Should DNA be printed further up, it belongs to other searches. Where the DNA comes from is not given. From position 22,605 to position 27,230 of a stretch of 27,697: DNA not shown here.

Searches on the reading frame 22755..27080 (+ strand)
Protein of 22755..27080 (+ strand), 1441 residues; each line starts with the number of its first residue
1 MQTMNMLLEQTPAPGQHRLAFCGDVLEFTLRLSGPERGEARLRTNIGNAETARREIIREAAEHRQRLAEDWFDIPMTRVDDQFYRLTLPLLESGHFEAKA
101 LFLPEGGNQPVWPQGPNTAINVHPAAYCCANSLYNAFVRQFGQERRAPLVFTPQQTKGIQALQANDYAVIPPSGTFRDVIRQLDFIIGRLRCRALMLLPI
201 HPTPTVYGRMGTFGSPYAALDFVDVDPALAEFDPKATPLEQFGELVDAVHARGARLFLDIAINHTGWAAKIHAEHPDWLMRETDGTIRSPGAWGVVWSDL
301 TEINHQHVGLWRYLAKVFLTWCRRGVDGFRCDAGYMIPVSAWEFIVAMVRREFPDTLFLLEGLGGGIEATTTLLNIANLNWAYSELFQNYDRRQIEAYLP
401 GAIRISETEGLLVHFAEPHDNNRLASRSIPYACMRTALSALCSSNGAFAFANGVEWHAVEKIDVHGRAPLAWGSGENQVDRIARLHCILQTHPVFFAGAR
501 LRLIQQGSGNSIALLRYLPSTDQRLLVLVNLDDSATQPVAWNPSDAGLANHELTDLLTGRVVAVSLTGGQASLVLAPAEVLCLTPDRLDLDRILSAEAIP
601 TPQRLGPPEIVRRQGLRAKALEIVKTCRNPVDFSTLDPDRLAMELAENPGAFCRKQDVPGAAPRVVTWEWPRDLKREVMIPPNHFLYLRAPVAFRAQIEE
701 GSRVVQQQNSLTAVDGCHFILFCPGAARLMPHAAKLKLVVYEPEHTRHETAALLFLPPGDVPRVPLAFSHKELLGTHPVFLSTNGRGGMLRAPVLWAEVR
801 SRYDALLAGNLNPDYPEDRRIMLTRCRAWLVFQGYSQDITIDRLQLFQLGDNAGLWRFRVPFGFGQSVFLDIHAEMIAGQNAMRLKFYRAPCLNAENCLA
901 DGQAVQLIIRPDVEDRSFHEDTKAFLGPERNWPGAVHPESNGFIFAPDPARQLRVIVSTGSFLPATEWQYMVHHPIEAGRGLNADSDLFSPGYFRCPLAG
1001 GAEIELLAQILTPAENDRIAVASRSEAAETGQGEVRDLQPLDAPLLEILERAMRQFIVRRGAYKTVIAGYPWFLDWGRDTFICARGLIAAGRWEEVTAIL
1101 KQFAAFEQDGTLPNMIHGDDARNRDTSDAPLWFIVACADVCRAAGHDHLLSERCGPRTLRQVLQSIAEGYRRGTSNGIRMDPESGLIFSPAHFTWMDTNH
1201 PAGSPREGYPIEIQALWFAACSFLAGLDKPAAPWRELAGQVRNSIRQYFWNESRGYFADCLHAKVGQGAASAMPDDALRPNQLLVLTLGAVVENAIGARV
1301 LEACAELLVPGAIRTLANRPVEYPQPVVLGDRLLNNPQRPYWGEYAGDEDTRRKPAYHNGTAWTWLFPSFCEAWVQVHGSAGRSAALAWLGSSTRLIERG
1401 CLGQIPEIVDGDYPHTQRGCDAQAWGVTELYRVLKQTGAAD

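Call 63: search_protein_families(library=pfam, proteins=[window:22755-27080:+], max_evalue=0.001)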
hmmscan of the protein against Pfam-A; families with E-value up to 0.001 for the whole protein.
window:22755-27080:+ (1441 aa): 4 families
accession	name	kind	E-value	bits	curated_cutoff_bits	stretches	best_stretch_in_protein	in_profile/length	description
PF06202.20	GDE_C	-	3.6e-70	237.2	21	1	1054-1432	4-367/367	Amylo-alpha-1,6-glucosidase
PF12439.13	GDE_N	-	1.3e-28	100.5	27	1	780-1004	3-218/219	Glycogen debranching enzyme N terminal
PF00128.31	Alpha-amylase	-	2.3e-09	37.5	22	1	174-337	16-193/446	Alpha amylase, catalytic domain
PF14871.12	GHL6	-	9.5e-05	23.1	35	1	240-287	44-88/132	Hypothetical glycosyl hydrolase 6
